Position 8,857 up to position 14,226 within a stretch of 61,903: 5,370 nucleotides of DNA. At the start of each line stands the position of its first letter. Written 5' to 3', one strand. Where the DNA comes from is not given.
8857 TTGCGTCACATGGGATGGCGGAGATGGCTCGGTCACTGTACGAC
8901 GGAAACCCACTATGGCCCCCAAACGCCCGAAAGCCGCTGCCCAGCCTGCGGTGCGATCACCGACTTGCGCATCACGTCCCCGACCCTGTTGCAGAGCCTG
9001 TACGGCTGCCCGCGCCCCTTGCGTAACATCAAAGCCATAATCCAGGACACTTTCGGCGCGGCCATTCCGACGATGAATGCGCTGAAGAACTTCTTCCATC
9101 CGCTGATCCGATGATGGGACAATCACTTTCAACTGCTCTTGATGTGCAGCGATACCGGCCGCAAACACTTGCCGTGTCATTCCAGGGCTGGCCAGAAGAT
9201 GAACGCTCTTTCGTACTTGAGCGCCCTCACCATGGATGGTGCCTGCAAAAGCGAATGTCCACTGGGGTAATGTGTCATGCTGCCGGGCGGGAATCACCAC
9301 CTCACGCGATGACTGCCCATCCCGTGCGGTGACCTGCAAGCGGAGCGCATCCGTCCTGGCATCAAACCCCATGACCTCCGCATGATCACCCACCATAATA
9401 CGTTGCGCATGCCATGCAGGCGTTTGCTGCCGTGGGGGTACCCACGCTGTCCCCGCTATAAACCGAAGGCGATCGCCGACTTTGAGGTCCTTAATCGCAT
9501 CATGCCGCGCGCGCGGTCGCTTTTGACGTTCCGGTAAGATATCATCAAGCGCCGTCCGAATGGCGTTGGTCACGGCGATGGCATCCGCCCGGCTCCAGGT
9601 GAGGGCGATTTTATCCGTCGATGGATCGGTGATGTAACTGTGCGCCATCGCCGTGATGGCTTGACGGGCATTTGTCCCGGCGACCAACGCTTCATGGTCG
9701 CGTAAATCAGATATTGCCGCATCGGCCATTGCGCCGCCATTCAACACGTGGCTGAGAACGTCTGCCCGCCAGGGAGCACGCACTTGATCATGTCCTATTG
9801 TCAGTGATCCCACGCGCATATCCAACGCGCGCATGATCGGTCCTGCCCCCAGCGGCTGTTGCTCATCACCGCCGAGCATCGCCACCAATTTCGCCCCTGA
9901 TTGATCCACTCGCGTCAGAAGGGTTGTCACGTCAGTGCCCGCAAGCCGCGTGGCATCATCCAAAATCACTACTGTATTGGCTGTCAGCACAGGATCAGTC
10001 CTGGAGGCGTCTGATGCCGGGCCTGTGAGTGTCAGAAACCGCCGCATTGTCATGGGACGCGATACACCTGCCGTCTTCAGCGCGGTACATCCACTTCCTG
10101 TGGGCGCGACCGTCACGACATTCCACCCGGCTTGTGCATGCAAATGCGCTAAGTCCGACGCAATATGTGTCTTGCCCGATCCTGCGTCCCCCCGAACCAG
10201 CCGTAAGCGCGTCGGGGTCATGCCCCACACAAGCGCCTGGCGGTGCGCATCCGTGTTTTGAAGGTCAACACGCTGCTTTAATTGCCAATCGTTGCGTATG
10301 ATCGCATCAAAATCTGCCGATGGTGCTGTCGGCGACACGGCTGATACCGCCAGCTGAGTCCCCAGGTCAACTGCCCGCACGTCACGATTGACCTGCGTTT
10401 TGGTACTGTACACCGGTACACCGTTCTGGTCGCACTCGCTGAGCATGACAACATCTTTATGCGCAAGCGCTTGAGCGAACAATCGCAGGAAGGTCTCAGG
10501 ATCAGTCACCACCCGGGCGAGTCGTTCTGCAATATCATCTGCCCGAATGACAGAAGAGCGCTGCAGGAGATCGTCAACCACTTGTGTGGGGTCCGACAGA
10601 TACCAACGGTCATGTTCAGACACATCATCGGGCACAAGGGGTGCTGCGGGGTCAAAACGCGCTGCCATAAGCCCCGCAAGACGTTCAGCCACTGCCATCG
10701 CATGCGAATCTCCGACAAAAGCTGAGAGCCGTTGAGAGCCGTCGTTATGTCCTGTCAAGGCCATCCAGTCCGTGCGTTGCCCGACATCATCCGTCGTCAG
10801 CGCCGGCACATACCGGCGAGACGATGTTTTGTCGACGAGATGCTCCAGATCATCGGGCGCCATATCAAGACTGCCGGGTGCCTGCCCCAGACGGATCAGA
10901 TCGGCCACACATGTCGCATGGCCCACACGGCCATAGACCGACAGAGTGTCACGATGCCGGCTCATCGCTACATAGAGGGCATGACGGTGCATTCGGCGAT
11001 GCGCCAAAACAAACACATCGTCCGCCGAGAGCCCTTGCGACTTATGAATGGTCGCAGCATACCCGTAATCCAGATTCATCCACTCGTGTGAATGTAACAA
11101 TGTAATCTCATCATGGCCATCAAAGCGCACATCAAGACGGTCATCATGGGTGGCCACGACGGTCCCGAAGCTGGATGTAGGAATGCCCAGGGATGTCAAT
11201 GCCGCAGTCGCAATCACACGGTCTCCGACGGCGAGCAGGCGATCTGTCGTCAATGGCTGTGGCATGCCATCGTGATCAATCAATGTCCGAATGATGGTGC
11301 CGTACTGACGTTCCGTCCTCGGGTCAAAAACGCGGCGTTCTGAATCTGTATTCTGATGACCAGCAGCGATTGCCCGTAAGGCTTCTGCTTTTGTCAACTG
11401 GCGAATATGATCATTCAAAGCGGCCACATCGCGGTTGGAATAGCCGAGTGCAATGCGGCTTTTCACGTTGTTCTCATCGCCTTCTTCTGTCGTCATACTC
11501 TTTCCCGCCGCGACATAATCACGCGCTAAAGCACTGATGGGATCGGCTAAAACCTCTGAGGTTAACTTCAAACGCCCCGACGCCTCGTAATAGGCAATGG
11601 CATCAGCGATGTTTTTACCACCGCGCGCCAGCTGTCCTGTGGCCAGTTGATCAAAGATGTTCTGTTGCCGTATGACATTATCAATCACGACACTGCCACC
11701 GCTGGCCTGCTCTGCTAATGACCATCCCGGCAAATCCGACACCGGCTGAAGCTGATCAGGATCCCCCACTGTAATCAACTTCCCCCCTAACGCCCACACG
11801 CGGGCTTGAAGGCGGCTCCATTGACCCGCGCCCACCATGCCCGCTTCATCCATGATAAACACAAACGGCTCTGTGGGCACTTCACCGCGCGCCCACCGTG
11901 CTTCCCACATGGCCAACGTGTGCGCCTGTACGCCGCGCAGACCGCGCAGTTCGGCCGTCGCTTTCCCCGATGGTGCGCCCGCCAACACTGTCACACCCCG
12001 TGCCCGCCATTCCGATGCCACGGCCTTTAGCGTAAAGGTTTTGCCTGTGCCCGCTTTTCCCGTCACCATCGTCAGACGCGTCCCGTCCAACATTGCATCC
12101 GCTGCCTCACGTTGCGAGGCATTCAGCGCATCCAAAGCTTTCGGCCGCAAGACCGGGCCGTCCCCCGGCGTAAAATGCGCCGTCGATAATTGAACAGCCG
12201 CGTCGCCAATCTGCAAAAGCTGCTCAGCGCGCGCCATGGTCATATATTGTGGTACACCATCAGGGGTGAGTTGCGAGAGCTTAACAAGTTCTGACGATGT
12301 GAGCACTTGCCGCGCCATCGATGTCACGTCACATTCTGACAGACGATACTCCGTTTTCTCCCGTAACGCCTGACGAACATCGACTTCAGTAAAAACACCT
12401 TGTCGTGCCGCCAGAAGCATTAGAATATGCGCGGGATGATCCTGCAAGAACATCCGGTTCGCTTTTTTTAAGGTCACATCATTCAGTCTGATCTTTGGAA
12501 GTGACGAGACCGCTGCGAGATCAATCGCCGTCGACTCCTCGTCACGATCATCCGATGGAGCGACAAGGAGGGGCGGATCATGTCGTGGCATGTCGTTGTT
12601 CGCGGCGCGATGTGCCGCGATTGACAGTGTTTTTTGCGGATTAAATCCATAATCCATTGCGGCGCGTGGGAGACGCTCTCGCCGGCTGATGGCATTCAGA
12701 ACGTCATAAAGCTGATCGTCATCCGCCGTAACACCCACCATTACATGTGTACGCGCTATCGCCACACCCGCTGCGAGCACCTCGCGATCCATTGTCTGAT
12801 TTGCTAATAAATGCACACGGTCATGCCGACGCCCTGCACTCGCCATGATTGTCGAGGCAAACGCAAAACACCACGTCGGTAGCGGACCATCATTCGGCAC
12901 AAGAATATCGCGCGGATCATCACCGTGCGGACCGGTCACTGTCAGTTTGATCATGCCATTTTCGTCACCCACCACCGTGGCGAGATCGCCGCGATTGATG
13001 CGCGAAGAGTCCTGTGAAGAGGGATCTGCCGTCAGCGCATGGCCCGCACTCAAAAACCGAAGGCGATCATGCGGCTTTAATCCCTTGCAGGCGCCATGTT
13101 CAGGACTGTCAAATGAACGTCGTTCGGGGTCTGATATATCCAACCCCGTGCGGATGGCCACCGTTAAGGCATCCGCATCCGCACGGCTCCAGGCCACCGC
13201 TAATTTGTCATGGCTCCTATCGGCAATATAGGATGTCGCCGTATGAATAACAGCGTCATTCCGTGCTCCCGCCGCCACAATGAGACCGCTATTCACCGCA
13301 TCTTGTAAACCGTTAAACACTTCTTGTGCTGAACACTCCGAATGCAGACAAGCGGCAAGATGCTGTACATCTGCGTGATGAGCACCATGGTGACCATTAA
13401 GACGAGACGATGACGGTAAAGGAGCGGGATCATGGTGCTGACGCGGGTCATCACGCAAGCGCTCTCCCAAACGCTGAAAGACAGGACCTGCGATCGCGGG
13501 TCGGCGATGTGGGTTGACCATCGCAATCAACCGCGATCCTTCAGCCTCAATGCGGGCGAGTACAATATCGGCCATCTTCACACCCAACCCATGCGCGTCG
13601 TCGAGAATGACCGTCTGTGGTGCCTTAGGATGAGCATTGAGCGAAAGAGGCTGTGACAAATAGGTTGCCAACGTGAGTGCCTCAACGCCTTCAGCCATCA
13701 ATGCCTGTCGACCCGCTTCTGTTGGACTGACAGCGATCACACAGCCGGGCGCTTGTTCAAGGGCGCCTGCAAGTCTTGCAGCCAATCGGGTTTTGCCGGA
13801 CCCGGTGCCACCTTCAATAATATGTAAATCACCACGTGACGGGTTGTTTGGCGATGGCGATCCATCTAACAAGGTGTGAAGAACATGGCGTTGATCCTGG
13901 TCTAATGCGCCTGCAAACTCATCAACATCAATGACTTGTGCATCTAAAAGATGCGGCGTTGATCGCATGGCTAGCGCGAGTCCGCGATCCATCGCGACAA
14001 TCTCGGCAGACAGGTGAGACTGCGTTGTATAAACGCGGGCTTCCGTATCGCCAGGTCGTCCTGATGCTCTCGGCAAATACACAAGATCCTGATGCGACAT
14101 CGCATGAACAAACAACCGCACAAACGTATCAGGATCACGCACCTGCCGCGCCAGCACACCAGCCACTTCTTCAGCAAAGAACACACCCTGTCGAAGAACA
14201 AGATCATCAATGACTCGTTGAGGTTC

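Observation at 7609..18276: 3555-aa TraA relaxase built from an internally duplicated ~1200-aa double-helicase module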

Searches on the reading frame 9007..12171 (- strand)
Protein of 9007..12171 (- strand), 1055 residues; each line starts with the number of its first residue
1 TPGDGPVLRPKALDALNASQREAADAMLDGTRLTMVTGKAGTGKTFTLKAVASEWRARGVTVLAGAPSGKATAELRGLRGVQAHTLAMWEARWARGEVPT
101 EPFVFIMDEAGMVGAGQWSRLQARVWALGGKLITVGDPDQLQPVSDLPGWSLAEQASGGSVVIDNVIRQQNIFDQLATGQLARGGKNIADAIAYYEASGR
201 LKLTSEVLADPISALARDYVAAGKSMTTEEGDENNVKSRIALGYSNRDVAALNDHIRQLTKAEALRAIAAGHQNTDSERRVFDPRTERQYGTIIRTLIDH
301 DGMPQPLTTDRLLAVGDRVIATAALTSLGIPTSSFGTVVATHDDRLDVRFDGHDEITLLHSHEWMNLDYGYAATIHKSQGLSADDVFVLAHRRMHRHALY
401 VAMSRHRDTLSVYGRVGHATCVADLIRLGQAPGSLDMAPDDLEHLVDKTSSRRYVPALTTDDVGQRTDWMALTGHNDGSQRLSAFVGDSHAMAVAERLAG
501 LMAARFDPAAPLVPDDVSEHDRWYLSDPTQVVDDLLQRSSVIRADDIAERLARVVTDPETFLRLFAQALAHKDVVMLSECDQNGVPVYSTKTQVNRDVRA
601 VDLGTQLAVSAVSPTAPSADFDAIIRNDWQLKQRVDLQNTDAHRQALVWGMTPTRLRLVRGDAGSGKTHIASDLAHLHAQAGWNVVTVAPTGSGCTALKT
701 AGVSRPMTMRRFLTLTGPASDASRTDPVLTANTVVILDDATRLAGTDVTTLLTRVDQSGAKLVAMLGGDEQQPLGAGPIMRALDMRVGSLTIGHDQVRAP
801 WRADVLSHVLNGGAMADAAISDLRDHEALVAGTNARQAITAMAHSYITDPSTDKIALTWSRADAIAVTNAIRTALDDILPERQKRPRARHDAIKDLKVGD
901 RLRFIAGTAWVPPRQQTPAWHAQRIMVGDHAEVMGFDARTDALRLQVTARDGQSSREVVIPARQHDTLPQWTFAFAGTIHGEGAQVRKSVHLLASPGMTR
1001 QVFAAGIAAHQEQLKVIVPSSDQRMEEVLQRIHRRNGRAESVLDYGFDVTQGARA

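Call 51: find_homologous_proteins(query=window:9007-12171:-, max_evalue=1e-20)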
Query window:9007-12171:- (1055 aa): 170 proteins with E <= 1e-20 among 8000 candidates; the best 120 are listed.
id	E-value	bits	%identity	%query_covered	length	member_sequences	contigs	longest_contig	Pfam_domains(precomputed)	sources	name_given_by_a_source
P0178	1.3e-237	809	44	95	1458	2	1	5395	PF13086.13,PF01443.25,PF13604.13,PF13245.13,PF13401.13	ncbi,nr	ncbi:MAG: AAA family ATPase, partial [Acidobacteria bacterium]|nr:AAA family ATPase [Acidobacteriota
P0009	1.8e-231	789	37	98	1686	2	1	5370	PF13086.13,PF00437.27,PF01443.25,PF13604.13,PF13245.13,PF05872.19,PF00004.36,PF13401.13,PF13362.13,PF04851.22,PF13191.13,PF02562.23,PF05970.21,PF05729.19,PF09848.16,PF25199.2,PF23639.2,PF20720.4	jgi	-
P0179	6.6e-227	774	45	98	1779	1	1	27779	PF13086.13,PF05970.21,PF01443.25,PF13604.13,PF13245.13,PF22232.3,PF13191.13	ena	-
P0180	2.0e-226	772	43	100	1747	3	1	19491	PF13086.13,PF01443.25,PF13604.13,PF13245.13,PF13401.13,PF25199.2,PF13191.13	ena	-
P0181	8.2e-226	770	45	98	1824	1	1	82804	PF13086.13,PF05970.21,PF01443.25,PF13604.13,PF13245.13,PF03389.22,PF22232.3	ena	-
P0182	1.1e-225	770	45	98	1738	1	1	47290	PF13086.13,PF05970.21,PF01443.25,PF13604.13,PF13245.13,PF03389.22,PF22232.3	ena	-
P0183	3.6e-225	768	45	98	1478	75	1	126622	PF13086.13,PF05970.21,PF01443.25,PF13604.13,PF13245.13,PF03389.22,PF22232.3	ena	-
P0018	5.1e-225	768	45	98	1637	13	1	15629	PF13086.13,PF05970.21,PF01443.25,PF13604.13,PF13245.13,PF22232.3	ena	-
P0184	8.4e-223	760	45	98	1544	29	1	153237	PF13086.13,PF05970.21,PF01443.25,PF13604.13,PF13245.13,PF03389.22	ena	-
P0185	1.2e-222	760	45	98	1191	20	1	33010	PF13086.13,PF01443.25,PF13604.13,PF13245.13,PF22232.3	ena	-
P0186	1.3e-222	760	45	98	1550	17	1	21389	PF13086.13,PF05970.21,PF01443.25,PF13604.13,PF13245.13,PF03389.22,PF22232.3,PF13191.13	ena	-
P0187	2.7e-222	759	45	98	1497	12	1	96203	PF13086.13,PF05970.21,PF01443.25,PF13604.13,PF13245.13,PF03389.22,PF22232.3,PF13191.13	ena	-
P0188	1.8e-221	756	45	98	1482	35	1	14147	PF13086.13,PF05970.21,PF01443.25,PF13604.13,PF13245.13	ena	-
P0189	6.9e-221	754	45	97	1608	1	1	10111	PF05970.21,PF01443.25,PF13604.13,PF13245.13,PF22232.3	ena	-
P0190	1.9e-220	753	45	98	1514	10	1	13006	PF13086.13,PF05970.21,PF01443.25,PF13604.13,PF13245.13,PF22232.3,PF13191.13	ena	-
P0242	8.9e-38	148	34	38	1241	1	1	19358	PF13538.13,PF08275.18,PF13086.13,PF13155.13,PF01443.25,PF13662.13,PF13604.13,PF13245.13,PF03389.22,PF01751.29,PF22232.3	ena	-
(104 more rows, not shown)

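Call 69: predict_structure(alignment_id=A2)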
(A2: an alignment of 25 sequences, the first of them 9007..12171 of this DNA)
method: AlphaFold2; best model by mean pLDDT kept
length: 1055 residues; sequences in the alignment: 25
mean_pLDDT: 79.2   pTM: 0.53
mean pLDDT of the five models: 79.2, 76.8, 75.6, 75.1, 73.7
residues with pLDDT >= 90: 235; 70-90: 609; 50-70: 137; < 50: 74
segments of 3 or more residues with pLDDT < 50: 1-8, 228-231, 276-278, 435-453, 473-487, 716-725, 913-922
pLDDT, mean of each block of 10 residues (from residue 1): 42 78 90 88 86 91 87 81 87 79 93 81 89 86 61 77 79 88 84 93 91 94 63 67 90 93 84 56 86 71 67 91 84 88 90 85 88 86 91 87 91 89 89 49 33 47 66 42 50 71 66 79 88 88 89 83 84 76 74 86 89 78 79 69 86 91 79 89 88 73 75 49 56 91 87 91 86 81 87 64 77 83 89 89 93 89 91 88 67 81 75 45 68 81 80 75 65 87 76 88 85 90 86 81 78 65
secondary structure, 60 per line:
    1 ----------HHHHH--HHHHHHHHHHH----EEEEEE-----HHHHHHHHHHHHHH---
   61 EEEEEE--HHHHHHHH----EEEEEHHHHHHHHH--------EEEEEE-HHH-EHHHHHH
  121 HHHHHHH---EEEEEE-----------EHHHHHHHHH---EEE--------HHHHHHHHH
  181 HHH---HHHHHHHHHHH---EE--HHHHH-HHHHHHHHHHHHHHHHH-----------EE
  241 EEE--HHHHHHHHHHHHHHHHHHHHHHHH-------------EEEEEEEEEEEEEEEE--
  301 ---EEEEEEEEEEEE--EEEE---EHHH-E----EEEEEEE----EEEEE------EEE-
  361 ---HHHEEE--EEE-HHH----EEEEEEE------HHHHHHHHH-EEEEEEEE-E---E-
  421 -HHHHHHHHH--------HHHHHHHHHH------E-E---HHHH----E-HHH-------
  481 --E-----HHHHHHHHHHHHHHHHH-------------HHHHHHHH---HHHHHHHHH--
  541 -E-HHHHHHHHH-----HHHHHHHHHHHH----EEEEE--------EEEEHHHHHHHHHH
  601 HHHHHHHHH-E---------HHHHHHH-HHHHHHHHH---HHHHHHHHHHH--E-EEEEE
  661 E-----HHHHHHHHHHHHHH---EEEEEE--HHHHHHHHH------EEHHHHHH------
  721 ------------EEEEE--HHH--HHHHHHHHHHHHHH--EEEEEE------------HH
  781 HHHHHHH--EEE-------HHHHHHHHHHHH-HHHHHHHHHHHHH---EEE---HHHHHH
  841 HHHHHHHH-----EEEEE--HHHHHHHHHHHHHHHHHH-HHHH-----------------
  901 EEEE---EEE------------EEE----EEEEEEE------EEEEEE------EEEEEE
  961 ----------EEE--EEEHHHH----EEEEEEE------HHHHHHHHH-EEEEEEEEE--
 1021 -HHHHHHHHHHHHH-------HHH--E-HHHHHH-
elements in order (helices of 4 or more, strands of 3 or more residues): H11-15 H18-28 E33-38 H44-57 E61-66 H69-76 E81-85 H86-94 E103-108 H115-127 E131-136 H149-157 E161-163 H172-183 H187-197 H205-209 H211-227 E239-243 H246-269 E283-298 E304-315 E318-321 E335-341 E346-350 E357-359 E367-369 E372-374 E383-389 H396-404 E406-413 H422-430 H439-448 H461-464 H489-505 H519-526 H530-538 H544-552 H558-569 E574-578 E587-590 H591-609 H621-627 H629-637 H641-651 E656-661 H667-680 E684-689 H692-700 H709-714 E733-737 H745-758 E761-766 H779-787 E790-792 H800-811 H813-825 E829-831 H835-848 E854-858 H861-878 H880-883 E901-904 E908-910 E923-925 E930-936 E943-948 E955-960 E971-973 E976-978 H979-982 E987-993 H1000-1008 E1010-1018 H1022-1034 H1049-1054

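Call 71: fold_search(model_id=the predicted structure, library=pdb)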
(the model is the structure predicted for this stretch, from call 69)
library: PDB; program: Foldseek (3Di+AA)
matches with E <= 10: 1766; with E <= 0.001: 217
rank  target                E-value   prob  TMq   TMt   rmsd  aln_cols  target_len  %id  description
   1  5n8o_A                2.0e-25  1.00  0.36  0.27  33.2      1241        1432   14  Cryo EM structure of the conjugative relaxase TraI of the F/R1 plasmid system (released 2017-05-03)
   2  3gpl_A                2.4e-19  1.00  0.35  0.65   7.4       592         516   14  Crystal structure of the ternary complex of RecD2 with DNA and ADPNP (released 2009-06-16)
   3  3e1s                  1.0e-17  1.00  0.34  0.63   7.8       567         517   14  Structure of an N-terminal truncation of Deinococcus radiodurans RecD2 (released 2008-08-19)
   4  5ld2_D                2.3e-17  1.00  0.35  0.57   7.2       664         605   12  Cryo-EM structure of RecBCD+DNA complex revealing activated nuclease domain (released 2016-10-05)
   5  8b1t_D                4.7e-17  1.00  0.34  0.56   8.3       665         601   12  RecBCD-DNA in complex with the phage protein Abc2 (released 2022-12-28)
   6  3gp8_A                1.6e-16  1.00  0.35  0.62   7.1       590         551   14  Crystal structure of the binary complex of RecD2 with DNA (released 2009-06-16)
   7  6sjb_D                4.2e-16  1.00  0.33  0.55   6.4       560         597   12  Cryo-EM structure of the RecBCD Chi recognised complex (released 2020-01-01)
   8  5fhf                  2.2e-15  1.00  0.22  0.46  11.4       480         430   20  Crystal structure of Bacteroides sp Pif1 in complex with ADP-AlF4 (released 2016-03-30)
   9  5mbv_D                3.0e-15  1.00  0.29  0.47   8.6       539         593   13  Cryo-EM structure of Lambda Phage protein GamS bound to RecBCD. (released 2017-01-11)
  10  5fhe_A                3.0e-15  1.00  0.22  0.49  10.7       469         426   18  Crystal structure of Bacteroides Pif1 bound to ssDNA (released 2016-03-30)
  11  5ftc                  3.0e-15  1.00  0.22  0.47  11.7       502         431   20  Crystal structure of Pif1 helicase from Bacteroides in complex with ADP (released 2016-02-03)
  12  6l3g_B                3.4e-15  1.00  0.21  0.46  10.5       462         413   19  Structural Basis for DNA Unwinding at Forked dsDNA by two coordinating Pif1 helicases (released 2019-12-11)
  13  5ftf                  3.7e-15  1.00  0.20  0.44  11.6       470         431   20  Crystal structure of Pif1 helicase from Bacteroides double mutant L95C-I339C (released 2016-02-03)
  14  6l3g_A                4.2e-15  1.00  0.22  0.48   9.9       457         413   20  Structural Basis for DNA Unwinding at Forked dsDNA by two coordinating Pif1 helicases (released 2019-12-11)
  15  6s3h_A                5.1e-15  1.00  0.24  0.53   7.2       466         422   19  Crystal structure of helicase Pif1 from Thermus oshimai in complex with ADP-AlF4 and (dT)7ds11bp (released 2021-01-13)
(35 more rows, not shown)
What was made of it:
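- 10837..12150 (-): Unit 3 (aa 2043-2480): second intact SF1B helicase (K2079). RecD2-like fold in the AF2 model (calls 69, 71).
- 9028..10209 (-): Unit 4 (aa 2690-3083): degenerate RecD-like unit. Walker A (K2702) and LDDA are intact in this protein but decay in several orthologues. Folds as a second RecD2-like lobe (calls 69, 71).
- On SF1B RecD2-like helicase: RecD2 3GPL gives TMt 0.65 and E 2.4e-19; Pif1 and Dda follow (calls 69, 71).
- On MOBF TraI/TrwC relaxase-helicases: 5N8O is the top fold match across both lobes (call 71).
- Closest known: F/R1 TraI. Same: TraI is the best structural match to module 2 (E 2e-25, 1241 aligned columns, call 71).
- Its best PDB match is TraI 5N8O (E 2e-25, 1241 columns), followed by RecD2 with TMt 0.65 (calls 69, 71). 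HUH + SF1B helicase is also the Helitron layout, and the Helitron transposase 7LCC appears among the fold matches (rank 34, call 71). TraI and RecD2 are far better fold matches (call 71).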

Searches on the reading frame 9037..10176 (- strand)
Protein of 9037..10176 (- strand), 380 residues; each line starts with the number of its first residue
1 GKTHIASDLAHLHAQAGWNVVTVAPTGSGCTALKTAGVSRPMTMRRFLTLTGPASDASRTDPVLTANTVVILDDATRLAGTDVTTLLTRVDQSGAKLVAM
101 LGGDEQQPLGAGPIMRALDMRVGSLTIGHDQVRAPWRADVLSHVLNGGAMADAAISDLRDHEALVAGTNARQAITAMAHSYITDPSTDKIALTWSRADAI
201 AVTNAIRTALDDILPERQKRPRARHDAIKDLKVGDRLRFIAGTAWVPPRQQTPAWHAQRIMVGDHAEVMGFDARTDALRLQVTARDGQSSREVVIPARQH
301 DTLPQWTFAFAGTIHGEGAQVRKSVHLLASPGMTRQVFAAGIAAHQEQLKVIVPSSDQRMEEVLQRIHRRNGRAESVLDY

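Call 19: search_protein_families(library=pfam, proteins=[window:9037-10176:-], max_evalue=0.01)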
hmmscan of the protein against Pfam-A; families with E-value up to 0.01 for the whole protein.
window:9037-10176:- (380 aa): 2 families
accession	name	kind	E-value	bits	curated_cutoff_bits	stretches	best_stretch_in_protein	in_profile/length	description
PF13604.12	AAA_30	-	8.5e-12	45.6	27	1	1-166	30-188/191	AAA domain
PF13245.12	AAA_19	-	4.3e-05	24.2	25.1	1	1-109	23-130/134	AAA domain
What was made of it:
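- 9028..10209 (-): AAA_30, E 8.5e-12 (call 19).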

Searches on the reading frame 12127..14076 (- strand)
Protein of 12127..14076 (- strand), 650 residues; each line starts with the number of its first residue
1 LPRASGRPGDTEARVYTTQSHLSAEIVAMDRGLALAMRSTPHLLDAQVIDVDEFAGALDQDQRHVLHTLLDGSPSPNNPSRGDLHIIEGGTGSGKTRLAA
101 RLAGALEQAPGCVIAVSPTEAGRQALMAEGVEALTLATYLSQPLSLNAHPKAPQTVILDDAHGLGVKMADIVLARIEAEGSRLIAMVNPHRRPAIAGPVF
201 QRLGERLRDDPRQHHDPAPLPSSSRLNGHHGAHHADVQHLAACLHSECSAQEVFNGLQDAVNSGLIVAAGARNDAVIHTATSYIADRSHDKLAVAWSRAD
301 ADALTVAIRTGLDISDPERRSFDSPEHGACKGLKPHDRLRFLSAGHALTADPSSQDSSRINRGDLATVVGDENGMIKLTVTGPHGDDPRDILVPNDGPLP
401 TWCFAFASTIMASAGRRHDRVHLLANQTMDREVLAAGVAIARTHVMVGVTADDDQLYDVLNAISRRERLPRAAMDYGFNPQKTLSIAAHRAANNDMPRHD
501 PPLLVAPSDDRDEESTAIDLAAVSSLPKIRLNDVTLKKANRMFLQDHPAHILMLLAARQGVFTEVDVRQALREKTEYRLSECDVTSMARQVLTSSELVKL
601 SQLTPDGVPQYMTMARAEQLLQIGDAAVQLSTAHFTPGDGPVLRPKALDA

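Call 15: find_homologous_proteins(query=window:12127-14076:-, max_evalue=0.00001)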
Query window:12127-14076:- (650 aa): 1 proteins with E <= 0.00001 among 8000 candidates.
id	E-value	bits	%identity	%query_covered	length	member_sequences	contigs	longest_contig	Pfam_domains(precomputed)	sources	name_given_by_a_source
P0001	4.3e-120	420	44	87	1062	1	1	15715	PF13538.13,PF13086.13,PF01443.25,PF13604.13,PF13245.13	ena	-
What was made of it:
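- Tried and rejected: With aa 1401-2050 it returned a single hit (call 15), so the word index misses this family.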

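Call 16: find_encoding_contigs(protein=P0001, flank=10000)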
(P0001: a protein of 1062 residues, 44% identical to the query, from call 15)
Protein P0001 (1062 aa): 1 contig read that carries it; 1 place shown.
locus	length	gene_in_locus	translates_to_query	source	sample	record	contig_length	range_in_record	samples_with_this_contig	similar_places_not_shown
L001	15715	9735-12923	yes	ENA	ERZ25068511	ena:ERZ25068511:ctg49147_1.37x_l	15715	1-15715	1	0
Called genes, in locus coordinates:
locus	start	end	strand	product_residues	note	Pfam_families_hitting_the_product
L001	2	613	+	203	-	?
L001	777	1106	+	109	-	PF05284:DUF736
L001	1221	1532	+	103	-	-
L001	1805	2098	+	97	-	-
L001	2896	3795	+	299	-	PF10686:YAcAr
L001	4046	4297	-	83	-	-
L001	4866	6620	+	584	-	PF03389:MobA_MobL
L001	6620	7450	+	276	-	PF23639:DUF7146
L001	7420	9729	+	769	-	PF13086:AAA_11 (faint), PF13191:AAA_16 (faint), PF13245:AAA_19, PF13604:AAA_30, PF01443:Viral_helicase1 (faint)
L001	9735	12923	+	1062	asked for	PF01443:Viral_helicase1 (faint), PF13604:AAA_30, PF13538:UvrD_C_2 (faint), PF13086:AAA_11 (weak), PF13604:AAA_30, PF13245:AAA_19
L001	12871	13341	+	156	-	-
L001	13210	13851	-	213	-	-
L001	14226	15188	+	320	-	-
